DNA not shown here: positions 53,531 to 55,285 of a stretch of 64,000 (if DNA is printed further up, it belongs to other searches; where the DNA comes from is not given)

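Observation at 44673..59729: Eight tandem AbgB-type M20 amidohydrolase paralogs feeding into an AbgT transporter and a DUF1893 gene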

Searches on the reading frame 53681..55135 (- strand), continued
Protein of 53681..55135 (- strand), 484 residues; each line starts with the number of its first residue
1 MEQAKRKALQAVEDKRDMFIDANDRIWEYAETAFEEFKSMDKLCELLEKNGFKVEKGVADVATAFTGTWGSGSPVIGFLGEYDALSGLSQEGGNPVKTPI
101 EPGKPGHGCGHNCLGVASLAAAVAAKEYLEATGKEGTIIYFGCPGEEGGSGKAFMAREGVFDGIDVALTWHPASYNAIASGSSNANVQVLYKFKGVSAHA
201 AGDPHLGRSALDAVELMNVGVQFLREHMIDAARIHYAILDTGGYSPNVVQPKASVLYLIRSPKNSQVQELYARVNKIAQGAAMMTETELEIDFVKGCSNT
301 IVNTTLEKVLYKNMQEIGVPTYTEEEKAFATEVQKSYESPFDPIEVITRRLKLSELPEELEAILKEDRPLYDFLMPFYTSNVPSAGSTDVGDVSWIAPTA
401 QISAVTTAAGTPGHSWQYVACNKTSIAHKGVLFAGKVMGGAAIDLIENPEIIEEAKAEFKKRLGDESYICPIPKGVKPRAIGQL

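Call 30: search_protein_families(library=pfam, proteins=[L004:6112-7578:+, L004:19011-19985:-, L004:20104-20367:-, L004:1370-2740:+, L083:12615-12932:+, L083:12884-13873:-, L083:14099-14899:+, L083:1-924:-, L004:3639-5648:-], max_evalue=0.01)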
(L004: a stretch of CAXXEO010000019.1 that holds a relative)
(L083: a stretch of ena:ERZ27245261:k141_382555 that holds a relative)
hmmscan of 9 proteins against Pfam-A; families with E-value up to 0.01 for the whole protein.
L004:6112-7578:+ (488 aa): 3 families
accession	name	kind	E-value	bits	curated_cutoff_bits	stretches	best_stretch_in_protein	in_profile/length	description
PF01546.33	Peptidase_M20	-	4.6e-33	115.3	24.6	1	117-482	2-206/206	Peptidase family M20/M25/M40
PF07687.19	M20_dimer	-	1.5e-10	41.4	21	1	239-381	2-101/107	Peptidase dimerisation domain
PF04389.22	Peptidase_M28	-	0.0022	18.2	21.3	1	104-216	5-91/193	Peptidase family M28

L004:19011-19985:- (324 aa): 5 families
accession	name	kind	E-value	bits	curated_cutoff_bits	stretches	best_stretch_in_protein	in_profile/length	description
PF13936.12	HTH_38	-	1.8e-11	44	27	1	13-55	1-43/44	Helix-turn-helix domain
PF00665.32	rve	-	3.9e-07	30.7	32.6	1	170-261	5-102/102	Integrase core domain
PF13565.12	HTH_32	-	6e-06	27.2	33.7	1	61-123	8-73/73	Homeodomain-like domain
PF13384.12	HTH_23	-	6.8e-06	26.2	24.6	1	28-56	13-41/50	Homeodomain-like domain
PF18024.7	HTH_50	-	0.0033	17.5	27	1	34-56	25-47/50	Helix-turn-helix domain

L004:20104-20367:- (87 aa): 0 families

L004:1370-2740:+ (456 aa): 0 families

L083:12615-12932:+ (105 aa): 0 families

L083:12884-13873:- (329 aa): 2 families
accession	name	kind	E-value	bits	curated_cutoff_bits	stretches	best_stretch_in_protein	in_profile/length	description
PF02423.21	OCD_Mu_crystall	-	7.9e-72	242.3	24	1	4-320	3-312/314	Ornithine cyclodeaminase/mu-crystallin family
PF03446.21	NAD_binding_2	-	0.00034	21.1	21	1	146-248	15-116/161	NAD binding domain of 6-phosphogluconate dehydrogenase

L083:14099-14899:+ (266 aa): 1 family
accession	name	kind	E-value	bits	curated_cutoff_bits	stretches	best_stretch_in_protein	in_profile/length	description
PF09479.16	Flg_new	-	0.00066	20.2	27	0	181-222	3-38/65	Listeria-Bacteroides repeat domain (List_Bact_rpt)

L083:1-924:- (308 aa): 3 families
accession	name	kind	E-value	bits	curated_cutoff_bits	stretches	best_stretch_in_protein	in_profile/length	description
PF09334.17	tRNA-synt_1g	-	1.3e-91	307.7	20.1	2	6-150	1-144/391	tRNA synthetases class I (M)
PF00133.28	tRNA-synt_1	-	8.6e-30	104.2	22.7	2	2-216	21-243/414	tRNA synthetases class I (I, L, M and V)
PF01406.26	tRNA-synt_1e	-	1.4e-09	38.2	27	1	14-122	20-125/301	tRNA synthetases class I (C) catalytic domain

L004:3639-5648:- (669 aa): 7 families
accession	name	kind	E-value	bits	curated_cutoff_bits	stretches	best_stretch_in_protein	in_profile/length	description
PF09334.17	tRNA-synt_1g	-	9.8e-116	387.2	20.1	2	164-371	180-391/391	tRNA synthetases class I (M)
PF00133.28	tRNA-synt_1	-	2e-33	116.2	22.7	3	232-337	298-404/414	tRNA synthetases class I (I, L, M and V)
PF01588.26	tRNA_bind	-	9e-30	103.1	27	1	574-667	1-96/96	Putative tRNA binding domain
PF01406.26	tRNA-synt_1e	-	6.3e-12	45.9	27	1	15-130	13-125/301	tRNA synthetases class I (C) catalytic domain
PF19303.5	Anticodon_3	-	1.4e-10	41.7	23.5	1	383-498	2-115/152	Anticodon binding domain of methionyl tRNA ligase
PF08264.19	Anticodon_1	-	6e-10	39.6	25.1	1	392-484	1-93/148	Anticodon-binding domain of tRNA ligase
PF01921.24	tRNA-synt_1f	-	0.0057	16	27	0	299-339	273-314/360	tRNA synthetases class I (K)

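Call 68: predict_structure(alignment_id=A1)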
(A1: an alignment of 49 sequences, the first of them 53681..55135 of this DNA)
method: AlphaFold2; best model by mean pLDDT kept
length: 484 residues; sequences in the alignment: 49
mean_pLDDT: 92.4   pTM: 0.91
mean pLDDT of the five models: 92.4, 92.2, 90.3, 90.2, 90.1
residues with pLDDT >= 90: 361; 70-90: 116; 50-70: 7; < 50: 0
segments of 3 or more residues with pLDDT < 50: none
pLDDT, mean of each block of 10 residues (from residue 1): 92 98 95 92 98 96 97 98 84 93 81 96 98 98 83 93 97 93 92 90 82 96 93 93 85 95 93 98 96 93 97 98 97 90 82 82 87 92 86 96 95 90 97 99 98 98 89 86 59
secondary structure, 60 per line:
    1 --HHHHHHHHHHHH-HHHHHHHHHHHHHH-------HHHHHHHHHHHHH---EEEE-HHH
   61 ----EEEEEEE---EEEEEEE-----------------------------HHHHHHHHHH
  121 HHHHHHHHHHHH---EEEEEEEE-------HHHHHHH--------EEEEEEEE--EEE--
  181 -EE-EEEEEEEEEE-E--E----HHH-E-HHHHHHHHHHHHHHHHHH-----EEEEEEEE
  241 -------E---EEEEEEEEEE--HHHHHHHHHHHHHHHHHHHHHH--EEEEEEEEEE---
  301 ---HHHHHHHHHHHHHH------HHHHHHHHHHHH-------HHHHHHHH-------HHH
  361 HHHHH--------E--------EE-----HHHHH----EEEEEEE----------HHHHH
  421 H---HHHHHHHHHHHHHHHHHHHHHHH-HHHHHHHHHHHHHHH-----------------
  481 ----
elements in order: H3-14 H16-29 H37-49 E53-56 E65-71 E75-81 H111-132 E136-143 H151-157 E166-173 E176-178 E185-194 H210-227 E233-240 E252-261 H264-285 E288-297 H304-317 H324-335 H343-350 H358-365 H390-394 E399-405 H416-421 H425-447 H449-463

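Call 70: fold_search(model_id=the predicted structure, library=pdb)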
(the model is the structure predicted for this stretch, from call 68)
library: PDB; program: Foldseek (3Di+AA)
matches with E <= 10: 1148; with E <= 0.001: 151
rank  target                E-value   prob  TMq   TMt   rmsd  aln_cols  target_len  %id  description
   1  3ram_C                2.4e-34  1.00  0.74  0.91   3.0       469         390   26  Crystal structure of HmrA (released 2011-05-25)
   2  3ram_A                5.1e-34  1.00  0.75  0.92   2.9       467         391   26  Crystal structure of HmrA (released 2011-05-25)
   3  3ram_B                2.0e-33  1.00  0.74  0.92   2.9       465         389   26  Crystal structure of HmrA (released 2011-05-25)
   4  7yh4                  1.7e-32  1.00  0.72  0.86   2.7       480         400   23  Crystal structure of human cytosolic beta-alanyl lysine dipeptidase (PM20D2) (released 2023-08-02)
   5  8xzc                  6.8e-32  1.00  0.70  0.83   4.4       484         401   23  Crystal structure of human cytosolic beta-alanyl lysine dipeptidase (PM20D2) Tyr314Phe mutant (released 2025-01-22)
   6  8zel                  9.5e-32  1.00  0.71  0.85   3.9       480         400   23  Crystal structure of human cytosolic beta-alanyl lysine dipeptidase Tyr314Phe mutant with a crystal soaked in beta-alany (released 2025-05-14)
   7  8zei                  1.0e-31  1.00  0.70  0.84   4.0       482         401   23  Crystal structure of human cytosolic beta-alanyl lysine dipeptidase with crystal soaked in beta-alanyl histidine (released 2025-05-14)
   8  6slf_D                7.6e-22  1.00  0.58  0.69   5.8       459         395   17  Nalpha-acylglutamine aminoacylase from Corynebacterium sp.releasing human axilla odorants co-crystallised with high af (released 2020-03-11)
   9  6slf_B                9.0e-22  1.00  0.59  0.70   5.4       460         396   18  Nalpha-acylglutamine aminoacylase from Corynebacterium sp.releasing human axilla odorants co-crystallised with high af (released 2020-03-11)
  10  6slf_C                2.4e-21  1.00  0.58  0.69   5.9       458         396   18  Nalpha-acylglutamine aminoacylase from Corynebacterium sp.releasing human axilla odorants co-crystallised with high af (released 2020-03-11)
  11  6slf_A                2.8e-21  1.00  0.58  0.69   5.9       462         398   18  Nalpha-acylglutamine aminoacylase from Corynebacterium sp.releasing human axilla odorants co-crystallised with high af (released 2020-03-11)
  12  4ewt_A                6.3e-20  1.00  0.61  0.74   4.5       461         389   15  The crystal structure of a putative aminohydrolase from methicillin resistant Staphylococcus aureus (released 2013-02-20)
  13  4ewt_B                1.4e-18  1.00  0.58  0.73   5.0       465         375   16  The crystal structure of a putative aminohydrolase from methicillin resistant Staphylococcus aureus (released 2013-02-20)
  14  3io1_B                3.7e-18  1.00  0.56  0.69   6.2       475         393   17  Crystal Structure of Aminobenzoyl-glutamate utilization protein from Klebsiella pneumoniae (released 2009-08-25)
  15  3io1_A                1.5e-17  1.00  0.55  0.66   6.9       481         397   17  Crystal Structure of Aminobenzoyl-glutamate utilization protein from Klebsiella pneumoniae (released 2009-08-25)
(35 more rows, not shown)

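Call 71: find_encoding_contigs(protein=P0020, flank=7000, max_places=2)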
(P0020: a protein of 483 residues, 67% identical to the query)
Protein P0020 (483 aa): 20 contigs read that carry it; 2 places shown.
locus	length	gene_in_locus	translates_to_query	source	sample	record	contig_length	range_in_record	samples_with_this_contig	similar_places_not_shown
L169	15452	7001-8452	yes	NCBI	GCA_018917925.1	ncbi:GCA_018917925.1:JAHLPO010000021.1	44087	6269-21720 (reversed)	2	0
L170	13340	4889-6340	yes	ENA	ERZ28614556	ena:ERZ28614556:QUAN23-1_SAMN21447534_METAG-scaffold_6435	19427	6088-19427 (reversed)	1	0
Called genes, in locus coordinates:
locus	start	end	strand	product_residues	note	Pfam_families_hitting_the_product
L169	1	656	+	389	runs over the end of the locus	PF07228:SpoIIE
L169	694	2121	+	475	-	PF13237:Fer4_10, PF12838:Fer4_7, PF12837:Fer4_6, PF00037:Fer4, PF13484:Fer4_16, PF12838:Fer4_7, PF00037:Fer4, PF02906:Fe_hyd_lg_C, +7 more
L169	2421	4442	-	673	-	PF05448:AXE1 (faint), PF00326:Peptidase_S9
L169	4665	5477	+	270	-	PF21088:MS_channel_1st (weak), PF00924:MS_channel_2nd, PF21082:MS_channel_3rd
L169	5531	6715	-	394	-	PF01546:Peptidase_M20, PF07687:M20_dimer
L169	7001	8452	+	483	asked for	PF01546:Peptidase_M20, PF07687:M20_dimer (weak)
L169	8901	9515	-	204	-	PF02517:Rce1-like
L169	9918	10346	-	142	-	PF01609:DDE_Tnp_1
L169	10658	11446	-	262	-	-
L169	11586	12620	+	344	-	PF08486:SpoIID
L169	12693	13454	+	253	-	PF01551:Peptidase_M23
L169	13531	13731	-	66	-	-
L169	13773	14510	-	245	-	PF01757:Acyl_transf_3 (faint), PF07786:HGSNAT_cat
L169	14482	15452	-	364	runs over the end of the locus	PF01926:MMR_HSR1, PF02421:FeoB_N, PF06071:YchF-GTPase_C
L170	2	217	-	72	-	?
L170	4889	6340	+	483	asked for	PF01546:Peptidase_M20, PF07687:M20_dimer (weak)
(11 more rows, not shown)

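Call 72: find_encoding_contigs(protein=P0013, flank=10000, max_places=2)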
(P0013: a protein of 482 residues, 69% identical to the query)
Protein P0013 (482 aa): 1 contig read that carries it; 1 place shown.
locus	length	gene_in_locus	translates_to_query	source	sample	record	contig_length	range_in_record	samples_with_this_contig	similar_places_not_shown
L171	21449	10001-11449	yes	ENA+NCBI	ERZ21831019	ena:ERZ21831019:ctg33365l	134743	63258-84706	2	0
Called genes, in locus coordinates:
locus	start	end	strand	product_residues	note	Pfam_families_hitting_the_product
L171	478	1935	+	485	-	PF01546:Peptidase_M20, PF07687:M20_dimer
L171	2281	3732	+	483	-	PF01546:Peptidase_M20, PF07687:M20_dimer (weak)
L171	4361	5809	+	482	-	PF07687:M20_dimer (faint)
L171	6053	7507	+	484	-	PF01546:Peptidase_M20 (weak), PF07687:M20_dimer (weak)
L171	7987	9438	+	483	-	PF01546:Peptidase_M20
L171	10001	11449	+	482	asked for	PF01546:Peptidase_M20 (weak), PF07687:M20_dimer (faint)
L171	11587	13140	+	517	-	PF03806:ABG_transport, PF03606:DcuC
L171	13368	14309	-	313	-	PF13384:HTH_23 (faint), PF13936:HTH_38, PF00665:rve (weak)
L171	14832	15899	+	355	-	PF01546:Peptidase_M20 (faint), PF07687:M20_dimer (weak)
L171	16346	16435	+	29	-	-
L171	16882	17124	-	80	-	-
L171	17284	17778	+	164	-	-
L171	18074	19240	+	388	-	PF04389:Peptidase_M28 (weak), PF01546:Peptidase_M20, PF07687:M20_dimer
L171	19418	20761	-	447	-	-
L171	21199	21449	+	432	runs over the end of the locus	-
